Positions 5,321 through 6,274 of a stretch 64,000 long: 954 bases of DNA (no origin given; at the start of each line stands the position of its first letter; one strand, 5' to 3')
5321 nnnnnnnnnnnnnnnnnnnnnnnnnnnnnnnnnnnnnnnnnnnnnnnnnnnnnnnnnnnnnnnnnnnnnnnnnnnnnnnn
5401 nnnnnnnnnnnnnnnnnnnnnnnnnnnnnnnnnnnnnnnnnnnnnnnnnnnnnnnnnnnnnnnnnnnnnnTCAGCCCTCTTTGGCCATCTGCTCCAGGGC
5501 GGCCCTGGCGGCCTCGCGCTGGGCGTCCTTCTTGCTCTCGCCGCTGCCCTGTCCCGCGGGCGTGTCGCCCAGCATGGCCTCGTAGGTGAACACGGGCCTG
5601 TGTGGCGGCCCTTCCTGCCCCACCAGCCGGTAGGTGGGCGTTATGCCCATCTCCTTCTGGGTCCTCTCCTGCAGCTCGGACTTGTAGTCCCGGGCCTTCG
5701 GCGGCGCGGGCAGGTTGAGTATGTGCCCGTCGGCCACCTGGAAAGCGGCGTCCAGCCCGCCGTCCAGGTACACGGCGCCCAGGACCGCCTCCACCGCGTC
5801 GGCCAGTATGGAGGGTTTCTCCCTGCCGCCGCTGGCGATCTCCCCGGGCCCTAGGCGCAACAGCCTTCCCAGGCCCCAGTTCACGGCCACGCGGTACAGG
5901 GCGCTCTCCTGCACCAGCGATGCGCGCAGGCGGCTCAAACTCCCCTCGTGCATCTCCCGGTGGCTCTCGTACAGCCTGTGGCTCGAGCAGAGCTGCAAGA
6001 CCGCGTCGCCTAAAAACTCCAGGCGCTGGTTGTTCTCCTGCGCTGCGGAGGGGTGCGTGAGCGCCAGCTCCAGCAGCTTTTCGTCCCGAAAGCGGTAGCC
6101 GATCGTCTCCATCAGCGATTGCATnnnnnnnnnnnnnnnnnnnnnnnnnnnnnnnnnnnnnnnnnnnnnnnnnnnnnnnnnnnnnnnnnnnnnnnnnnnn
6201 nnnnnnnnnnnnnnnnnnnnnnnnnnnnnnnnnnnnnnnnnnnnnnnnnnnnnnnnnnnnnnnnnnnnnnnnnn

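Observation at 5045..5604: Diverged three-fold tandem repeat of the rnc 3' end plus the smc leader, leaving two intact 56-codon dsRBD-tail mini-ORFs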

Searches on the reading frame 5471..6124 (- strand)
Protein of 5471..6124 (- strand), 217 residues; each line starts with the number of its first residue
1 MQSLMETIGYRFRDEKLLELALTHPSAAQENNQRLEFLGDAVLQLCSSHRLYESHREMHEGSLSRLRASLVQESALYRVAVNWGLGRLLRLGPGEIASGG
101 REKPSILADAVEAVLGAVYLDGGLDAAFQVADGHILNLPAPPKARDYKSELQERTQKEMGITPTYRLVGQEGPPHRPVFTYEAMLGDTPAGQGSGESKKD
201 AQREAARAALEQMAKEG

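Call 7: find_encoding_contigs(protein=window:5471-6124:-, flank=3000, max_places=10)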
Protein window:5471-6124:- (217 aa): no gene with exactly this product is on record in the collection.

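Call 9: find_related_loci(query=window:5471-6124:-, collection=genome_contigs, flank=3000)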
Query window:5471-6124:- (217 aa) in genome_contigs; peptide patterns used: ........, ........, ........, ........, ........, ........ (x = any residue, [..] = any of these).
118 stretches matched a pattern, but none encodes a relative of the query by tblastn (E <= 1e-3).

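Call 11: find_homologous_proteins(query=window:5471-6124:-, max_evalue=1e-20)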
Query window:5471-6124:- (217 aa): 7969 proteins with E <= 1e-20 among 8000 candidates; the best 120 are listed.
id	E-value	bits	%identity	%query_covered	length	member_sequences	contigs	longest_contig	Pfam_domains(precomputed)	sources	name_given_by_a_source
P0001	7.7e-137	472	100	100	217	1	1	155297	PF00636.32,PF14622.12,PF00035.33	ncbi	-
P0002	1.2e-79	285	65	100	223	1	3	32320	PF00636.32,PF14622.12,PF00035.33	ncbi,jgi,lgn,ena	-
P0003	1.8e-79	284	67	91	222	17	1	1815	PF00636.32,PF14622.12,PF00035.33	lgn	-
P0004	1.9e-76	275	63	100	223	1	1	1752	PF00636.32,PF14622.12,PF00035.33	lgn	-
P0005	6.2e-67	244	57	99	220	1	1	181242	PF00636.32,PF14622.12,PF00035.33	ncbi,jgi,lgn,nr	ncbi:MAG: ribonuclease III [Christensenellaceae bacterium]|jgi:ribonuclease-3|nr:ribonuclease III [C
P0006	1.1e-63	233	55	98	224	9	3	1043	PF00636.32,PF22935.2,PF14622.12,PF00035.33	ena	-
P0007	2.5e-63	232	60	100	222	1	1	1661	PF00636.32,PF14622.12,PF00035.33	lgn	-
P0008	1.9e-61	226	56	92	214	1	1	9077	PF00636.32,PF14622.12,PF00035.33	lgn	-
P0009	3.9e-61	225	60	83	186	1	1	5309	PF00636.32,PF14622.12,PF00035.33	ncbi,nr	ncbi:MAG: ribonuclease III, partial [Christensenellaceae bacterium]|nr:ribonuclease III [Christensen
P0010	7.5e-61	224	53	98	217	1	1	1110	PF00636.32,PF14622.12,PF00035.33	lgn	-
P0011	1.3e-60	223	58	92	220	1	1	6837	PF00636.32,PF14622.12,PF00035.33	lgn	-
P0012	3.2e-60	222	54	97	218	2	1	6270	PF00636.32,PF14622.12,PF00035.33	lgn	-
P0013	1.5e-59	219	56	98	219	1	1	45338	PF00636.32,PF14622.12,PF00035.33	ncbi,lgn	-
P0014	2.8e-59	219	55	98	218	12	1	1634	PF00636.32,PF14622.12,PF00035.33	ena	-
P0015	2.8e-59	219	55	98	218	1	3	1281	PF00636.32,PF14622.12,PF00035.33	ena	-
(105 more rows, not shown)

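Call 12: find_encoding_contigs(protein=P0002, flank=3000, max_places=6)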
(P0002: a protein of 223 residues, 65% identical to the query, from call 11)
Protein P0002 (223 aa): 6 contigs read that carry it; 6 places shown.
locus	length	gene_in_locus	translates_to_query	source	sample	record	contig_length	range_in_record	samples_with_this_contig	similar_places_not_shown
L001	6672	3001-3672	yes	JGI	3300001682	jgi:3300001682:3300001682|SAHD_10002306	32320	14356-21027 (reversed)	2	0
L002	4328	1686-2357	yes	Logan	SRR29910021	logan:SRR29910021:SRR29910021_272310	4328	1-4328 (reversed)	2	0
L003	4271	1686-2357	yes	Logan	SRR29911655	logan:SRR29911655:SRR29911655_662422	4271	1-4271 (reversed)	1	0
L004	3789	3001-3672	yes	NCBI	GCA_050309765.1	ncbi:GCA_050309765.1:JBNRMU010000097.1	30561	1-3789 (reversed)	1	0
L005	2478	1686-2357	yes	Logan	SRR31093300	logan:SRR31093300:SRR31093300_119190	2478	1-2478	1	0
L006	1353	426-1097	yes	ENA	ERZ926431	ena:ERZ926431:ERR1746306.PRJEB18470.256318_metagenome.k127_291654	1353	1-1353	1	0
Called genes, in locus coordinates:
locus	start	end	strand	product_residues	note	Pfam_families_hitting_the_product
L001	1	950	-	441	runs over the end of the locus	PF02881:SRP54_N, PF00448:SRP54, PF02978:SRP_SPB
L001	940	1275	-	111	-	PF04297:UPF0122, PF04545:Sigma70_r4, PF08281:Sigma70_r4_2 (faint)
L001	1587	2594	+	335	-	PF02504:FA_synthesis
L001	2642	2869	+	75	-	PF00550:PP-binding, PF14573:PP-binding_2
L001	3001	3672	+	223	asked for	PF14622:Ribonucleas_3_3, PF00636:Ribonuclease_3, PF00035:dsrm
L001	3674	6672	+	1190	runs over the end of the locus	PF02463:SMC_N, PF13175:AAA_15, PF13304:AAA_21 (weak), PF13476:AAA_23 (weak), PF13555:AAA_29 (faint), PF06470:SMC_hinge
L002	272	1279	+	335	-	PF02504:FA_synthesis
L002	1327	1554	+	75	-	PF00550:PP-binding, PF14573:PP-binding_2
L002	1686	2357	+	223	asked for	PF14622:Ribonucleas_3_3, PF00636:Ribonuclease_3, PF00035:dsrm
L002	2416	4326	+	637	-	?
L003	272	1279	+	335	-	PF02504:FA_synthesis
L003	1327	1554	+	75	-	PF00550:PP-binding, PF14573:PP-binding_2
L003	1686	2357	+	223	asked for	PF14622:Ribonucleas_3_3, PF00636:Ribonuclease_3, PF00035:dsrm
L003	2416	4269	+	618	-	?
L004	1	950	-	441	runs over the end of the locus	PF02881:SRP54_N, PF00448:SRP54, PF02978:SRP_SPB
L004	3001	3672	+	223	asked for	PF14622:Ribonucleas_3_3, PF00636:Ribonuclease_3, PF00035:dsrm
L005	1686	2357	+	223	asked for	PF14622:Ribonucleas_3_3, PF00636:Ribonuclease_3, PF00035:dsrm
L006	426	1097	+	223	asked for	PF14622:Ribonucleas_3_3, PF00636:Ribonuclease_3, PF00035:dsrm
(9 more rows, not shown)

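Call 13: find_encoding_contigs(protein=P0001, flank=3000, max_places=6)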
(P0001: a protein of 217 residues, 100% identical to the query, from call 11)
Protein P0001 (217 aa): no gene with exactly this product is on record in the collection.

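Call 18: find_encoding_contigs(protein=P0123, flank=3000, max_places=10)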
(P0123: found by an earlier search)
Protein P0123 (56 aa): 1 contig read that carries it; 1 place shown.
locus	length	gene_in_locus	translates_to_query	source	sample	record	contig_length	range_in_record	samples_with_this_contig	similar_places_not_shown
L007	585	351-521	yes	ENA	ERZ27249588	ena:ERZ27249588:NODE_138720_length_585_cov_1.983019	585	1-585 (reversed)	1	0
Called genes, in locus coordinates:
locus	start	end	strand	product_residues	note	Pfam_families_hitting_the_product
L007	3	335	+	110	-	?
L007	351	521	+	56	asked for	PF00035:dsrm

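Call 43: find_encoding_contigs(protein=P0003, flank=1500, max_places=4)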
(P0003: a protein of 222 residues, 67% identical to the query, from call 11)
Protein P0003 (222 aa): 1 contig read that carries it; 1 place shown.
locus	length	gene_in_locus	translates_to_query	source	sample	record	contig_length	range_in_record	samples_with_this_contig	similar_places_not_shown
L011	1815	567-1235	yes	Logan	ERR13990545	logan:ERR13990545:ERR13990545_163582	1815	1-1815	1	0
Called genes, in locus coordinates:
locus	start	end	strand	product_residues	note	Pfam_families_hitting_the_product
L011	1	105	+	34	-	?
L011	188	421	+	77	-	PF00550:PP-binding, PF14573:PP-binding_2 (weak)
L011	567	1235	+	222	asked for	PF14622:Ribonucleas_3_3, PF00636:Ribonuclease_3, PF00035:dsrm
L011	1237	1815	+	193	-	?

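Call 44: find_encoding_contigs(protein=P0005, flank=1500, max_places=3)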
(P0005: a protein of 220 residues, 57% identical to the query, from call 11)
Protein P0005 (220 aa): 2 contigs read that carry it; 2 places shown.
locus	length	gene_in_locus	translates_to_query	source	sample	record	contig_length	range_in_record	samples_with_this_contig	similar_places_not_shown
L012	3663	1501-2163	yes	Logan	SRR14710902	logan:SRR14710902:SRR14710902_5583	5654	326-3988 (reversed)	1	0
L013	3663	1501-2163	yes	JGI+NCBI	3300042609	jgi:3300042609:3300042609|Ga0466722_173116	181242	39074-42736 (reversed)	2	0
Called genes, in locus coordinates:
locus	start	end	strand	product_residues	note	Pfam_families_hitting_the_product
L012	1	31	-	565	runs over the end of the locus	?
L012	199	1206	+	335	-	PF02504:FA_synthesis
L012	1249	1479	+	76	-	PF00550:PP-binding, PF14573:PP-binding_2 (weak)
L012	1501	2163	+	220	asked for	PF14622:Ribonucleas_3_3, PF00636:Ribonuclease_3, PF00035:dsrm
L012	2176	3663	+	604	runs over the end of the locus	?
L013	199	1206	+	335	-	PF02504:FA_synthesis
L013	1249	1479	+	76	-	PF00550:PP-binding, PF14573:PP-binding_2 (weak)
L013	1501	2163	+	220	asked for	PF14622:Ribonucleas_3_3, PF00636:Ribonuclease_3, PF00035:dsrm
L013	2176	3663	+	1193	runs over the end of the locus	PF02463:SMC_N, PF13175:AAA_15 (weak), PF13304:AAA_21 (faint), PF13476:AAA_23, PF13555:AAA_29 (weak), PF06470:SMC_hinge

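Call 45: find_encoding_contigs(protein=P0004, flank=1500, max_places=3)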
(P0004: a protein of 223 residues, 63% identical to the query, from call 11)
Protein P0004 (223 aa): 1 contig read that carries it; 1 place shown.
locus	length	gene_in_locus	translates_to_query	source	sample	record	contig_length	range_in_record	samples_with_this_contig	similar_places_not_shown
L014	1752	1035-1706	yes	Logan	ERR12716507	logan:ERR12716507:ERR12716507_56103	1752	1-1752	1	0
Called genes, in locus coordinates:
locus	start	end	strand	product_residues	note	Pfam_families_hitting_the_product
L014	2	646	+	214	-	?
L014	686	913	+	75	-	PF00550:PP-binding, PF14573:PP-binding_2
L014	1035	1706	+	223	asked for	PF14622:Ribonucleas_3_3, PF00636:Ribonuclease_3, PF00035:dsrm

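Call 48: search_protein_families(library=pfam, proteins=[window:5471-6124:-], max_evalue=0.01)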
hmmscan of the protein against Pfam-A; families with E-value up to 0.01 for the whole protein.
window:5471-6124:- (217 aa): 4 families
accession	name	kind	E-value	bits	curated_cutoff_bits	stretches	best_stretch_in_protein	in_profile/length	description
PF14622.11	Ribonucleas_3_3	-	2e-35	122.2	35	1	14-137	1-126/128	Ribonuclease-III-like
PF00636.31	Ribonuclease_3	-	6.6e-24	85.1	27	1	33-123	1-102/102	Ribonuclease III domain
PF00035.32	dsrm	-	3.4e-17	63.2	23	1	147-213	1-66/66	Double-stranded RNA binding motif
PF22935.1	RM44_endonuclase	-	0.0061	17.1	27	0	24-117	51-138/139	Large ribosomal subunit protein mL44, endonuclease domain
